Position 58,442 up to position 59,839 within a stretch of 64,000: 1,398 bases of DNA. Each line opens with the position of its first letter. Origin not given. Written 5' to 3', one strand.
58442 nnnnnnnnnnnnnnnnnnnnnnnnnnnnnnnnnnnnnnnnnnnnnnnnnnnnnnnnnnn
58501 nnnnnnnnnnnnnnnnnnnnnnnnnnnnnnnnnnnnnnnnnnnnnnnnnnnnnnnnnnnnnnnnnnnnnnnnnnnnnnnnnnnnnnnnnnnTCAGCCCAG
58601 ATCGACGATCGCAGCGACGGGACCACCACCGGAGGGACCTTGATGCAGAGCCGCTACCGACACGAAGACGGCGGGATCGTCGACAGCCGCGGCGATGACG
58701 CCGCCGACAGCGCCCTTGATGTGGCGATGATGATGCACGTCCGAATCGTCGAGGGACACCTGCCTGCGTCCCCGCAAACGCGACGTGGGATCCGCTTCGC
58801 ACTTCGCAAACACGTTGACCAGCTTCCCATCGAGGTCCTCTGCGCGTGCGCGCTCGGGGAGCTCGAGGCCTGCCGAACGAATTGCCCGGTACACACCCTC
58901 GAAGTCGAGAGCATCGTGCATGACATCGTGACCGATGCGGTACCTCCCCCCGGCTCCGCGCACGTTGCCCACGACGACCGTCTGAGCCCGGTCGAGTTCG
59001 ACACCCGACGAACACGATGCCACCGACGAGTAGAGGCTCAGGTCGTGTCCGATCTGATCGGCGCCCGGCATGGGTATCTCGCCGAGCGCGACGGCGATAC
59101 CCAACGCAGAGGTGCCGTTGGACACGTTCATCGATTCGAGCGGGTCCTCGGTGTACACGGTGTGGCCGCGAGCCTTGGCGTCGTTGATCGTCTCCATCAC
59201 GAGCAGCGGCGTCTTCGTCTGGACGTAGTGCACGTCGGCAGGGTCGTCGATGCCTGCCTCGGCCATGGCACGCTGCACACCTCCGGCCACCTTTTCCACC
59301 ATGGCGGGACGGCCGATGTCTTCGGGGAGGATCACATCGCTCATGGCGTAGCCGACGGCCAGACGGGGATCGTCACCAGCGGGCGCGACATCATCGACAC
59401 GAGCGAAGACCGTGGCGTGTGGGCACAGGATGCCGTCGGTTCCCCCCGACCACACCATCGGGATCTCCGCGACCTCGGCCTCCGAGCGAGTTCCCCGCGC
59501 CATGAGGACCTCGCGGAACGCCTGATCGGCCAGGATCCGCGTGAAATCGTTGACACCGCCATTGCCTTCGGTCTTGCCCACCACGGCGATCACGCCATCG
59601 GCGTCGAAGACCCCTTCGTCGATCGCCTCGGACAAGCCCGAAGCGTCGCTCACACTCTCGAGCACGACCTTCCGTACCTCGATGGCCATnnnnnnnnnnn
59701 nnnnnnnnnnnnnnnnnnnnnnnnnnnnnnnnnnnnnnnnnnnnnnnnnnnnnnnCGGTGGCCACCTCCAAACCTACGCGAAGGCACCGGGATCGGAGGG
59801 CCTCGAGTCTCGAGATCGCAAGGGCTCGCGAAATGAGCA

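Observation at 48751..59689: Ten-gene operon joining a barbiturase-family enzyme, an AllFGH-like trio, a Mo hydroxylase and a thiolase-fold/DUF35 pair: candidate undescribed oxidative pyrimidine / N-heterocycle catabolic system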

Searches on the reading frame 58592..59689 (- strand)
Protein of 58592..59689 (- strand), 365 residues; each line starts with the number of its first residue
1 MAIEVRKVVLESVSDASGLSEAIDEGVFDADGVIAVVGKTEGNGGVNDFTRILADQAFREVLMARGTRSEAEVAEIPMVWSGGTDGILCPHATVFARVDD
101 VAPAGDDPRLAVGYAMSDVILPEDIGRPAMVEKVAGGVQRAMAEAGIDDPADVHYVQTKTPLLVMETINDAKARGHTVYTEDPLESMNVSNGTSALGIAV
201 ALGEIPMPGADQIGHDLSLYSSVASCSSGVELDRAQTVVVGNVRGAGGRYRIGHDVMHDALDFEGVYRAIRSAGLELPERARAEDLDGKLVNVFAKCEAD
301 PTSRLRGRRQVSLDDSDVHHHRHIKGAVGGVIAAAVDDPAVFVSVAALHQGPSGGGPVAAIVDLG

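Call 4: search_protein_families(library=pfam, proteins=[window:58592-59689:-], max_evalue=0.01)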
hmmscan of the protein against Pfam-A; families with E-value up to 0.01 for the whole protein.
window:58592-59689:- (365 aa): 1 family
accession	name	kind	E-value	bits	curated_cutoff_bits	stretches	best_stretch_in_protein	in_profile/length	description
PF09663.15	Amido_AtzD_TrzD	-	1.9e-142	475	25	1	4-363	1-358/358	Amidohydrolase ring-opening protein (Amido_AtzD_TrzD)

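Call 5: search_protein_families(library=ncbifam, proteins=[window:58592-59689:-], max_evalue=0.01)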
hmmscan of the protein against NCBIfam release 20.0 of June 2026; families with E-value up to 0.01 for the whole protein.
window:58592-59689:- (365 aa): 2 families
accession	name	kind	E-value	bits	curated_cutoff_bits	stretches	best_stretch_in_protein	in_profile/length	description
TIGR02714.1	amido_AtzD_TrzD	subfamily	2e-151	504.1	153.1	1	3-363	1-365/366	ring-opening amidohydrolase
NF052395.1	CyanAcHdlAtzD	equivalog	1.4e-137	458.4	360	1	3-363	2-363/364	cyanuric acid amidohydrolase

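Call 7: search_solved_structures(query=window:58592-59689:-, max_evalue=0.001)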
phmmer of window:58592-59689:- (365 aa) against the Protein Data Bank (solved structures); distinct sequences matched with E-value up to 0.001: 7.
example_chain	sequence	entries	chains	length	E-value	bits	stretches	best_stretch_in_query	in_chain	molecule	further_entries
5hwe_A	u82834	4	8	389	5.2e-159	532.1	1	2-365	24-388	Barbiturase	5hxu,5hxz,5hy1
6bum_A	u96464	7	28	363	1.8e-90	306.7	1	3-362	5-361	Cyanuric acid amidohydrolase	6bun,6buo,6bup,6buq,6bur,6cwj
5t13_A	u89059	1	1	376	4.2e-90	305.5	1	3-361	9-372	Cyanuric acid amidohydrolase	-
6dhj_A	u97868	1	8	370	4.4e-90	305.4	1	3-362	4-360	Cyanuric acid amidohydrolase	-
4bvq_A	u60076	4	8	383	3.9e-72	246.4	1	3-361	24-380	CYANURIC ACID AMIDOHYDROLASE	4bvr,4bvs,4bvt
4nq3_A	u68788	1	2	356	1e-70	241.7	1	4-361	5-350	Cyanuric acid amidohydrolase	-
5hy0_A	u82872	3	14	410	1.2e-56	195.4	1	14-362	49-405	Ring-opening amidohydrolase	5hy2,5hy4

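Call 18: find_homologous_proteins(query=window:58592-59689:-, max_evalue=1e-20)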
Query window:58592-59689:- (365 aa): 8000 proteins with E <= 1e-20 among 8000 candidates; the best 120 are listed.
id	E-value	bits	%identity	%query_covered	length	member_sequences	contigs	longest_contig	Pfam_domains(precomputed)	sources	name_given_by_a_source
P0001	2.6e-232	788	100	100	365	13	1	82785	PF09663.16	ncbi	-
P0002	1.3e-213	726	92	100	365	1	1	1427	PF09663.16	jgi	jgi:cyanuric acid amidohydrolase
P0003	1.8e-211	720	92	100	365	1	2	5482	PF09663.16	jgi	jgi:ring-opening amidohydrolase-like protein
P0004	2.2e-211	719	91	100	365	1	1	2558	PF09663.16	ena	-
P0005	4.2e-211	718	91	100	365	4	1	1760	PF09663.16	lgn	-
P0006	4.9e-211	718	91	100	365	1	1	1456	PF09663.16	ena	-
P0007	6.4e-211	718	91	100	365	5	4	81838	PF09663.16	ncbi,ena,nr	ncbi:MAG: ring-opening amidohydrolase [Acidimicrobiia bacterium]|nr:ring-opening amidohydrolase [Aci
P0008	6.6e-211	718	91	100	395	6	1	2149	PF09663.16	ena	-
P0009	1.1e-210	717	92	100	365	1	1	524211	PF09663.16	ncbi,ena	-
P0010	2.4e-210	716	90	100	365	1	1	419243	PF09663.16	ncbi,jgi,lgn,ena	jgi:cyanuric acid amidohydrolase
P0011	3.4e-210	715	91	100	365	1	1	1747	PF09663.16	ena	-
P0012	5.9e-209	711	90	100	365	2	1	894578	PF09663.16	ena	-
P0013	8.2e-209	711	90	100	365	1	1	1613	PF09663.16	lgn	-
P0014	2.7e-208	709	90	100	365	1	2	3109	PF09663.16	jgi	jgi:barbiturase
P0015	5.0e-208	708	90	100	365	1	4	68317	PF09663.16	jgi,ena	-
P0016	1.0e-207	707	90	100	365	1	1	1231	PF09663.16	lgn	-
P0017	2.8e-207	706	90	100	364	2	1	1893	PF09663.16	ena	-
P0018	3.8e-207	705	89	100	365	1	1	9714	PF09663.16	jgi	jgi:ring-opening amidohydrolase-like protein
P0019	7.1e-207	704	90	100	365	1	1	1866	PF09663.16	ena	-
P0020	8.1e-207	704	89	100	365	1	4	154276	PF09663.16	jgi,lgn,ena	jgi:cyanuric acid amidohydrolase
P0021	8.2e-207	704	88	100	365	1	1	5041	PF09663.16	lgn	-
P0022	1.1e-206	704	89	100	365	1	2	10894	PF09663.16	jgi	jgi:ring-opening amidohydrolase-like protein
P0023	1.7e-206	703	90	100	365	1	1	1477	PF09663.16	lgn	-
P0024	6.0e-206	701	90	100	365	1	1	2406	PF09663.16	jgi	jgi:ring-opening amidohydrolase-like protein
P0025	6.4e-206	701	90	100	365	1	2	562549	PF09663.16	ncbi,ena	ncbi:MAG: ring-opening amidohydrolase [Acidimicrobiia bacterium]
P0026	7.6e-206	701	89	100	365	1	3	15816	PF09663.16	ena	-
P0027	8.6e-206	701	88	100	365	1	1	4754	PF09663.16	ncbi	ncbi:MAG: ring-opening amidohydrolase [Actinomycetota bacterium]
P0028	1.5e-205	700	90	100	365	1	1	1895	PF09663.16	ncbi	ncbi:MAG: ring-opening amidohydrolase [Acidimicrobiia bacterium]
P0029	1.9e-205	700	88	100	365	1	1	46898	PF09663.16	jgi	jgi:barbiturase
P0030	2.2e-205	699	89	100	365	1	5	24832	PF09663.16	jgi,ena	-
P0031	2.4e-205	699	89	100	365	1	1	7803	PF09663.16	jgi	-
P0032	2.4e-205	699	89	100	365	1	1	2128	PF09663.16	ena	-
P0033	2.4e-205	699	89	100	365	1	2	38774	PF09663.16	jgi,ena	-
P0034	2.5e-205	699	89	100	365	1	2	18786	PF09663.16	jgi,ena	-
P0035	2.7e-205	699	89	100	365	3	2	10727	PF09663.16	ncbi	-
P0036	2.9e-205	699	90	100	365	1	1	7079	PF09663.16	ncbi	ncbi:MAG: ring-opening amidohydrolase [Acidimicrobiia bacterium]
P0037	3.0e-205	699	89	100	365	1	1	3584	PF09663.16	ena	-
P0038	3.0e-205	699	89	100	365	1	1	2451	PF09663.16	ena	-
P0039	3.5e-205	699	89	100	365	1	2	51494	PF09663.16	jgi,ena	-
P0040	3.9e-205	699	89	100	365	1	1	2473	PF09663.16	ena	-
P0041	4.8e-205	698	89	100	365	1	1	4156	PF09663.16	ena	-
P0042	5.5e-205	698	89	100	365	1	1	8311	PF09663.16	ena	-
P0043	5.7e-205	698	89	100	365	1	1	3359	PF09663.16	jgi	jgi:cyanuric acid amidohydrolase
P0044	7.2e-205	698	87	100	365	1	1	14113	PF09663.16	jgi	jgi:barbiturase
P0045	7.7e-205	698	89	100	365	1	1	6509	PF09663.16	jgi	jgi:cyanuric acid amidohydrolase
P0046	8.0e-205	698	88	100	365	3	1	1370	PF09663.16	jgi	jgi:cyanuric acid amidohydrolase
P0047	8.3e-205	698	89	100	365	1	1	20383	PF09663.16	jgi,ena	-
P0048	8.4e-205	698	89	100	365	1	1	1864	PF09663.16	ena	-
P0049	8.5e-205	698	88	100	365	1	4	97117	PF09663.16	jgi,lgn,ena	jgi:cyanuric acid amidohydrolase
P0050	8.7e-205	698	89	100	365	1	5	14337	PF09663.16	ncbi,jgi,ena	jgi:cyanuric acid amidohydrolase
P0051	8.9e-205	697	89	100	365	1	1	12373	PF09663.16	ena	-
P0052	9.3e-205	697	88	100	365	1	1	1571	PF09663.16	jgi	jgi:cyanuric acid amidohydrolase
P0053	1.0e-204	697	89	100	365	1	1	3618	PF09663.16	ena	-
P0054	1.0e-204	697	89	100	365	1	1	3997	PF09663.16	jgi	jgi:cyanuric acid amidohydrolase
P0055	1.2e-204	697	88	100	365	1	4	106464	PF09663.16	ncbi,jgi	ncbi:MAG: ring-opening amidohydrolase [Acidimicrobiia bacterium]|jgi:barbiturase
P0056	1.3e-204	697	89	100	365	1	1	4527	PF09663.16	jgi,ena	-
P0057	1.5e-204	697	88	100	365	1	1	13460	PF09663.16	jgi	jgi:ring-opening amidohydrolase-like protein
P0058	1.8e-204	696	89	100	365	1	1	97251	PF09663.16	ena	-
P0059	1.8e-204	696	89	100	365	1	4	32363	PF09663.16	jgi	jgi:cyanuric acid amidohydrolase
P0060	2.2e-204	696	87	100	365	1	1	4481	PF09663.16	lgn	-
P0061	2.2e-204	696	88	100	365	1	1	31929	PF09663.16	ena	-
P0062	2.6e-204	696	88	100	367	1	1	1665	PF09663.16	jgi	jgi:barbiturase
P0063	3.2e-204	696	88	100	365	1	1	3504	PF09663.16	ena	-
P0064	3.3e-204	696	89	100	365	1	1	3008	PF09663.16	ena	-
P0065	3.5e-204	696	89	100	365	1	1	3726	PF09663.16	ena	-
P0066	3.7e-204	695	88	100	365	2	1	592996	PF09663.16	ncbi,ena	-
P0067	4.0e-204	695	89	100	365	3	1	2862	PF09663.16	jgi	-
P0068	4.1e-204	695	89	100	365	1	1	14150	PF09663.16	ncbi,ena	-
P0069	4.2e-204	695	89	100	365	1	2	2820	PF09663.16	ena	-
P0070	4.5e-204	695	88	100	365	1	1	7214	PF09663.16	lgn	-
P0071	4.9e-204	695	88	100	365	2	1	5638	PF09663.16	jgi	jgi:ring-opening amidohydrolase-like protein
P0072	5.5e-204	695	88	100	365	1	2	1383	PF09663.16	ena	-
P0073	6.4e-204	695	88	100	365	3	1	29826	PF09663.16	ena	-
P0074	7.6e-204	694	89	100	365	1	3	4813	PF09663.16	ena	-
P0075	7.7e-204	694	89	100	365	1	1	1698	PF09663.16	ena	-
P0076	7.8e-204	694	89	100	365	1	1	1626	PF09663.16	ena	-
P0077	8.8e-204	694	88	100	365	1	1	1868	PF09663.16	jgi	jgi:cyanuric acid amidohydrolase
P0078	9.3e-204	694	88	100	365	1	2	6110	PF09663.16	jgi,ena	-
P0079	1.1e-203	694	89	100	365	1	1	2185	PF09663.16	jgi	jgi:cyanuric acid amidohydrolase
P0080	1.4e-203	694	89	100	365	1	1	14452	PF09663.16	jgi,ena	-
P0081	1.7e-203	693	88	100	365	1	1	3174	PF09663.16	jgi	-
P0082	2.0e-203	693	87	100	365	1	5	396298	PF09663.16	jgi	jgi:barbiturase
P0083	2.1e-203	693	88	100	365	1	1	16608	PF09663.16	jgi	-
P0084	2.2e-203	693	89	100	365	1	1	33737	PF09663.16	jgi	jgi:ring-opening amidohydrolase-like protein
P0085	2.4e-203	693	88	100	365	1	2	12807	PF09663.16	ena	-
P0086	2.4e-203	693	88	100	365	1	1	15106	PF09663.16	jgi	jgi:cyanuric acid amidohydrolase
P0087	2.9e-203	693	88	100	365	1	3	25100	PF09663.16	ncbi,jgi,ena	-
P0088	3.7e-203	692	88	100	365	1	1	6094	PF09663.16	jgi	jgi:cyanuric acid amidohydrolase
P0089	3.8e-203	692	88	100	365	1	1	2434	PF09663.16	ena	-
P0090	4.3e-203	692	88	100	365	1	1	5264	PF09663.16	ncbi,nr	ncbi:MAG: ring-opening amidohydrolase [Actinomycetota bacterium]|nr:ring-opening amidohydrolase [Act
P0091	4.7e-203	692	88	100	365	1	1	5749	PF09663.16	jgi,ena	-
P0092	4.9e-203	692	88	100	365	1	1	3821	PF09663.16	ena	-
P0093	6.1e-203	691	88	100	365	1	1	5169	PF09663.16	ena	-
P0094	7.6e-203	691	88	100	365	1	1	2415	PF09663.16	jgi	-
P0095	1.1e-202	691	87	100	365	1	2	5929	PF09663.16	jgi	jgi:barbiturase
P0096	1.2e-202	690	87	100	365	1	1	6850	PF09663.16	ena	-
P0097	1.8e-202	690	88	100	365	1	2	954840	PF09663.16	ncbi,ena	ncbi:MAG: ring-opening amidohydrolase [Acidimicrobiia bacterium]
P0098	1.9e-202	690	88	100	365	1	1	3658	PF09663.16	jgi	-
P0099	1.9e-202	690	88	100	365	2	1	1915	PF09663.16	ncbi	-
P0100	2.9e-202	689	88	100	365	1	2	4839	PF09663.16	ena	-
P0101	3.0e-202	689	88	100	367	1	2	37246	PF09663.16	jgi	jgi:cyanuric acid amidohydrolase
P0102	3.1e-202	689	86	100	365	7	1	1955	PF09663.16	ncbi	-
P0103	3.5e-202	689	87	100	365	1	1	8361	PF09663.16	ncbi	-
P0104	3.6e-202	689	88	100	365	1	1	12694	PF09663.16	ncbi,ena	-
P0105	4.7e-202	689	87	100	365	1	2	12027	PF09663.16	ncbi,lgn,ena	-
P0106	5.5e-202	688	88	100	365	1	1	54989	PF09663.16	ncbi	-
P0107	5.5e-202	688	87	100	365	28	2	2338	PF09663.16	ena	-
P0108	6.7e-202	688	88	100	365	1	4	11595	PF09663.16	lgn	-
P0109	7.0e-202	688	87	100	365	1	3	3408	PF09663.16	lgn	-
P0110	8.5e-202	688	88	100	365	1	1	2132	PF09663.16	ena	-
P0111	8.9e-202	688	88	100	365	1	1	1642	PF09663.16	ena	-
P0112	1.1e-201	687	87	100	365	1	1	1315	PF09663.16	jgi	jgi:ring-opening amidohydrolase-like protein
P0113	1.1e-201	687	88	100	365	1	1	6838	PF09663.16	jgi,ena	-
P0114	1.4e-201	687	86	100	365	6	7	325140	PF09663.16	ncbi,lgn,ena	-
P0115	1.4e-201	687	87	100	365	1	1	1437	PF09663.16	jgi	jgi:ring-opening amidohydrolase-like protein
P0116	1.4e-201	687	87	100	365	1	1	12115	PF09663.16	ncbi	-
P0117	1.5e-201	687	86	100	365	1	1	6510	PF09663.16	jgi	jgi:ring-opening amidohydrolase-like protein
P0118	2.0e-201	686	87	100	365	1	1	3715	PF09663.16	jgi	-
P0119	4.1e-201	685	87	100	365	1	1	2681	PF09663.16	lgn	-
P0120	4.3e-201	685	87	100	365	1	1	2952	PF09663.16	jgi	jgi:cyanuric acid amidohydrolase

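Call 19: find_related_loci(query=window:58592-59689:-, collection=genome_contigs, flank=10000)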
Query window:58592-59689:- (365 aa) in genome_contigs; peptide patterns used: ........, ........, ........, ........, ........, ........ (x = any residue, [..] = any of these).
599 stretches matched a pattern (row limit reached: there are more); 460 encode a relative of the query (tblastn E <= 1e-3); the best 80 are kept; 80 distinct loci.
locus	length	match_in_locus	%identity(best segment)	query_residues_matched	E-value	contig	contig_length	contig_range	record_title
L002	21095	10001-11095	92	1-365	0e+0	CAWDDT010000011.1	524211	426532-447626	MAG: uncultured bacterium isolate MFD05684.bin.2.275 genome assembly, contig: contig_66443, whole genome shotgun sequenc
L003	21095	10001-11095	91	1-365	0e+0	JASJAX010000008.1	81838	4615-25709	MAG: Acidimicrobiia bacterium isolate MO_035.B30 MO_035.c_68, whole genome shotgun sequence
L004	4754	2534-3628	88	1-365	0e+0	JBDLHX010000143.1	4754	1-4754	MAG: Actinomycetota bacterium isolate MAG003 MAG003_143, whole genome shotgun sequence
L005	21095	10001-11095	90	1-365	0e+0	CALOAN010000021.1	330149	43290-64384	MAG: uncultured actinomycete isolate LOGT_bin.0024 genome assembly, contig: contig_48195, whole genome shotgun sequence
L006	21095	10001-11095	90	1-365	0e+0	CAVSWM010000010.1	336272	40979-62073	MAG: uncultured bacterium isolate MFD05684.bin.2.115 genome assembly, contig: contig_38848, whole genome shotgun sequenc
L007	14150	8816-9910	89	1-365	0e+0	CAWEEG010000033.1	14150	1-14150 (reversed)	MAG: uncultured Actinomycetota bacterium isolate MFD03804.bin.2.68 genome assembly, contig: contig_60946, whole genome s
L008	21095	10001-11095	87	1-365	0e+0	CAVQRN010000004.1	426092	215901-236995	MAG: uncultured Actinomycetota bacterium isolate MFD09779.bin.2.174 genome assembly, contig: contig_31234, whole genome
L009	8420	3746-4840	87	1-365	0e+0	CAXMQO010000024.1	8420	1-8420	MAG: uncultured Saprospiraceae bacterium isolate 07C-BC-St07_bin.8.orig genome assembly, contig: k141_2992516, whole gen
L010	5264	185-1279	88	1-365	0e+0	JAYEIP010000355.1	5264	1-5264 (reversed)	MAG: Actinomycetota bacterium isolate MAG188 MAG188_355, whole genome shotgun sequence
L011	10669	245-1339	87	1-365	0e+0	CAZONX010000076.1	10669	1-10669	MAG TPA_asm: uncultured Acidimicrobiaceae bacterium isolate SRP155585_co2_211 genome assembly, contig: NODE_4580_length_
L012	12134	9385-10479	87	1-365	0e+0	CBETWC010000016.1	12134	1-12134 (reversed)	MAG TPA_asm: uncultured bacterium isolate SRR13515399_metabat2_5 genome assembly, contig: ERZ25074858.230, whole genome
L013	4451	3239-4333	87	1-365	0e+0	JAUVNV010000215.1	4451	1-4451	MAG: Acidimicrobiia bacterium isolate CSMAG_619 CSMAG_619_k141_31272_length_4451_cov_11.4425, whole genome shotgun seque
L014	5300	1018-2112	86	1-365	0e+0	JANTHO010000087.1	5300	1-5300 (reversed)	MAG: Acidimicrobiia bacterium isolate bin30015 c_000000003031, whole genome shotgun sequence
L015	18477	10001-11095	86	1-365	0e+0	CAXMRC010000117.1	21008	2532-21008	MAG: uncultured Gemmatimonadales bacterium isolate 10C-St20-MC-01_bin.19.orig genome assembly, contig: k141_1025595, who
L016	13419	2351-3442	86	1-364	0e+0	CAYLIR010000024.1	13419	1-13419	MAG TPA_asm: uncultured Acidimicrobiaceae bacterium isolate SRP144503_co3_73 genome assembly, contig: NODE_1128_length_1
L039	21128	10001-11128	78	3-365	0e+0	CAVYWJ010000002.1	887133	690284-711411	MAG: uncultured delta proteobacterium isolate MFD01275.bin.1.74 genome assembly, contig: contig_5078, whole genome shotg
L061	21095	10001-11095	82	1-365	0e+0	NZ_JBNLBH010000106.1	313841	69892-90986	MAG: Haliangium sp. isolate C2.bin.32.orig k141_1111774, whole genome shotgun sequence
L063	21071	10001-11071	77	1-357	4e-173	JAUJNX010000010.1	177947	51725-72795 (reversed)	MAG: Egibacteraceae bacterium isolate YX2bin43 opera_contig_204, whole genome shotgun sequence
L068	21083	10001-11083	77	5-365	4e-172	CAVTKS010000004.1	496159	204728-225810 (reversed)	MAG: uncultured Acidimicrobiales bacterium isolate MFD06742.bin.1.182 genome assembly, contig: contig_2603, whole genome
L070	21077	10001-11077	78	7-365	9e-172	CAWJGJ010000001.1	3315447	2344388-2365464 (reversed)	MAG: uncultured Acidimicrobiales bacterium isolate MFD09267.bin.1.253 genome assembly, contig: contig_1114, whole genome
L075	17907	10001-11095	74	1-365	1e-169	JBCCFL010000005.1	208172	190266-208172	MAG: Actinomycetota bacterium isolate P01_B01_bin.18 k141_3339877_length_208172_cov_59.5623, whole genome shotgun sequen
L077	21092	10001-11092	72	1-362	2e-168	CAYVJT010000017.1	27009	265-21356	MAG TPA_asm: uncultured Actinomycetota bacterium isolate binchicken_co32_60 genome assembly, contig: NODE_2354_length_27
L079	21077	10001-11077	76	7-365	2e-168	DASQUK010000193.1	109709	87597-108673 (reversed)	MAG TPA_asm: Acidimicrobiales bacterium isolate SMAG_U10959 k141_206635, whole genome shotgun sequence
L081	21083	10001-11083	77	5-365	3e-168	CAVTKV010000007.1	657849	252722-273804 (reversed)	MAG: uncultured Acidimicrobiales bacterium isolate MFD06742.bin.2.133 genome assembly, contig: contig_21995, whole genom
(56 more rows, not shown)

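Call 22: search_solved_structures(query=window:58592-59689:-, max_evalue=1e-100, show_alignments=1)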
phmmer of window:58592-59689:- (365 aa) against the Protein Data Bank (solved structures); distinct sequences matched with E-value up to 1e-100: 1.
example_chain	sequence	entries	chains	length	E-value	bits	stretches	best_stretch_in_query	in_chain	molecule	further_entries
5hwe_A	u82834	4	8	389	5.2e-159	532.1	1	2-365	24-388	Barbiturase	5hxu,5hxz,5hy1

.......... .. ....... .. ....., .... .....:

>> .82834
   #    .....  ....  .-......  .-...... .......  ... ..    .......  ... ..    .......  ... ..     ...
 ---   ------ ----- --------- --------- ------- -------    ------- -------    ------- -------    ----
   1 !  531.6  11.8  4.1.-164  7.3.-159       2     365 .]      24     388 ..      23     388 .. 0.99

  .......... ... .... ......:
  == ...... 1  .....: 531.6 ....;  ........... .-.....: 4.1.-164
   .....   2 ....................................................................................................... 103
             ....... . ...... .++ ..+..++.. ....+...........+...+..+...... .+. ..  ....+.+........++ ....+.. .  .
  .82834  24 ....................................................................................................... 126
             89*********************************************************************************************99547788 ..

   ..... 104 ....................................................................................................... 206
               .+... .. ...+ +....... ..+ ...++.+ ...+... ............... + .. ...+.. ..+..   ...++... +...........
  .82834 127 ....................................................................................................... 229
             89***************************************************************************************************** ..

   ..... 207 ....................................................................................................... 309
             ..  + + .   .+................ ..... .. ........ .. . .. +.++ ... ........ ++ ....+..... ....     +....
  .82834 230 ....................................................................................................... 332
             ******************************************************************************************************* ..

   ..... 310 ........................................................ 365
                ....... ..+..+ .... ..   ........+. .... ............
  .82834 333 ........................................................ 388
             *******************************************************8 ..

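Call 31: find_encoding_contigs(protein=P0010, flank=10000, max_places=1)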
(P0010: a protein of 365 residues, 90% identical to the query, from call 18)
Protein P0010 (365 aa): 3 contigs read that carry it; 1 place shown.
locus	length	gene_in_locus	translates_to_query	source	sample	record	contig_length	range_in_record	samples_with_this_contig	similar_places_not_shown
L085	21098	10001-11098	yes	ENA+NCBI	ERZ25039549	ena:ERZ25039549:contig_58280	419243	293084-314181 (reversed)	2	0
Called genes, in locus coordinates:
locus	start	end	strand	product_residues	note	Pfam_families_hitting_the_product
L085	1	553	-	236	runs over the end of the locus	PF01738:DLH, PF00326:Peptidase_S9 (faint)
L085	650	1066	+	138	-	PF02082:Rrf2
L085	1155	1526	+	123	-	-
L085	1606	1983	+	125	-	PF04542:Sigma70_r2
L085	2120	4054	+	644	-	-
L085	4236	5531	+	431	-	PF09587:PGA_cap, PF01839:FG-GAP (faint)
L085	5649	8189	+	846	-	PF11369:DUF3160, PF05901:Excalibur (faint)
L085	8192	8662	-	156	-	PF12724:Flavodoxin_5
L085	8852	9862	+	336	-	PF00106:adh_short (weak), PF01073:3Beta_HSD, PF01370:Epimerase, PF02719:Polysacc_synt_2, PF04321:RmlD_sub_bind, PF08659:KR (weak), PF13460:NAD_binding_10, PF16363:GDP_Man_Dehyd, +1 more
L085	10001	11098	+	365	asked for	PF09663:Amido_AtzD_TrzD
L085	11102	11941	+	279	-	PF11392:AllH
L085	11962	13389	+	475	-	PF27530:HMA_AllF_N, PF02629:CoA_binding (weak), PF13607:Succ_CoA_lig (faint), PF00549:Ligase_CoA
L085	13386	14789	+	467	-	PF06545:AllG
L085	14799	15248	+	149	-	PF00383:dCMP_cyt_deam_1, PF14437:MafB19-deam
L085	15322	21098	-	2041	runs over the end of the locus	PF13205:Big_5 (faint), PF01835:MG2, PF07703:A2M_BRD, PF00207:A2M, PF17973:bMG10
